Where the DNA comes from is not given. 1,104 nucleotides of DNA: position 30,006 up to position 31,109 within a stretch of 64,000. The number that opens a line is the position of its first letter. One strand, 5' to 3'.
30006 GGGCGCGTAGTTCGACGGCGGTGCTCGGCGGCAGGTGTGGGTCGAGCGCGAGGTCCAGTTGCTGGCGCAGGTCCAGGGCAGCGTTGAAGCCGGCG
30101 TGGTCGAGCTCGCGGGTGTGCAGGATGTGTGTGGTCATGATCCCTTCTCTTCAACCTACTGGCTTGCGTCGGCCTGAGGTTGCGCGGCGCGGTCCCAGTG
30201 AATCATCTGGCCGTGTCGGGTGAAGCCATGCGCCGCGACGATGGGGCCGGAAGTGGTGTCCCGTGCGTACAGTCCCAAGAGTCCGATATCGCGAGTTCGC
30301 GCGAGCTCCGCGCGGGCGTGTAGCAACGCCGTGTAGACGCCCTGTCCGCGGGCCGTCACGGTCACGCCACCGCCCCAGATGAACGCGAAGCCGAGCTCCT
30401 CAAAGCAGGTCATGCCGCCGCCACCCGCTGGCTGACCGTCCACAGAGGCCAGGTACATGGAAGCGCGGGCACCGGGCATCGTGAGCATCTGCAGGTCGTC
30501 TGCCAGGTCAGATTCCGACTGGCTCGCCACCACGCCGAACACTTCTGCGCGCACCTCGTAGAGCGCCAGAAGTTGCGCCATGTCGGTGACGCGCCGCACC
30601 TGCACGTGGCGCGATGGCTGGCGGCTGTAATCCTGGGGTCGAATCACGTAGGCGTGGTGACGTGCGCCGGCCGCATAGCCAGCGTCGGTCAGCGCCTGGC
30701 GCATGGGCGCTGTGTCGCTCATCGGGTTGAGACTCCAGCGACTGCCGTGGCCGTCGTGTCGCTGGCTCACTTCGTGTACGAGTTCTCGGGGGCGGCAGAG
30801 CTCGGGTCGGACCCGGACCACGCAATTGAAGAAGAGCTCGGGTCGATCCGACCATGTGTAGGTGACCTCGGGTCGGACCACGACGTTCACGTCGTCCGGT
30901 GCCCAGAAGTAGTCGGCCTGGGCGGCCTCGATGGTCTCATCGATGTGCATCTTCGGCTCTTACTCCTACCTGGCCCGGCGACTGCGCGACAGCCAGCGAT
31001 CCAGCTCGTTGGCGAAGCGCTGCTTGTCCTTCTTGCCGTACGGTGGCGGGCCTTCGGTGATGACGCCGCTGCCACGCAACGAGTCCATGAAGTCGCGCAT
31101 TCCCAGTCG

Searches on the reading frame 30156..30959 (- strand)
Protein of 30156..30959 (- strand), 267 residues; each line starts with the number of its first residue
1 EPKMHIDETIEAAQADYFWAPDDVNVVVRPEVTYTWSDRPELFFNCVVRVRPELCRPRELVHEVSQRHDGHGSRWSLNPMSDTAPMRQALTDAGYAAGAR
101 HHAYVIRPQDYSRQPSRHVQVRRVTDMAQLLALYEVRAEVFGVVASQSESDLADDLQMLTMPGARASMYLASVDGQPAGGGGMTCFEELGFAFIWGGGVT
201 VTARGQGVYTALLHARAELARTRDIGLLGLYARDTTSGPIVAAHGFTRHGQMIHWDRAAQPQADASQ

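Call 14: search_protein_families(library=pfam, proteins=[window:30156-30959:-], max_evalue=0.01)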
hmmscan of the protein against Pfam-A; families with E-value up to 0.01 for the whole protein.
window:30156-30959:- (267 aa): 2 families
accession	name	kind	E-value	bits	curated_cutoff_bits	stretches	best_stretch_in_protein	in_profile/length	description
PF00583.31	Acetyltransf_1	-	0.00052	20.7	20.7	1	133-230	4-98/116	Acetyltransferase (GNAT) family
PF13480.13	Acetyltransf_6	-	0.0039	17.8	22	1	118-225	19-129/143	Acetyltransferase (GNAT) domain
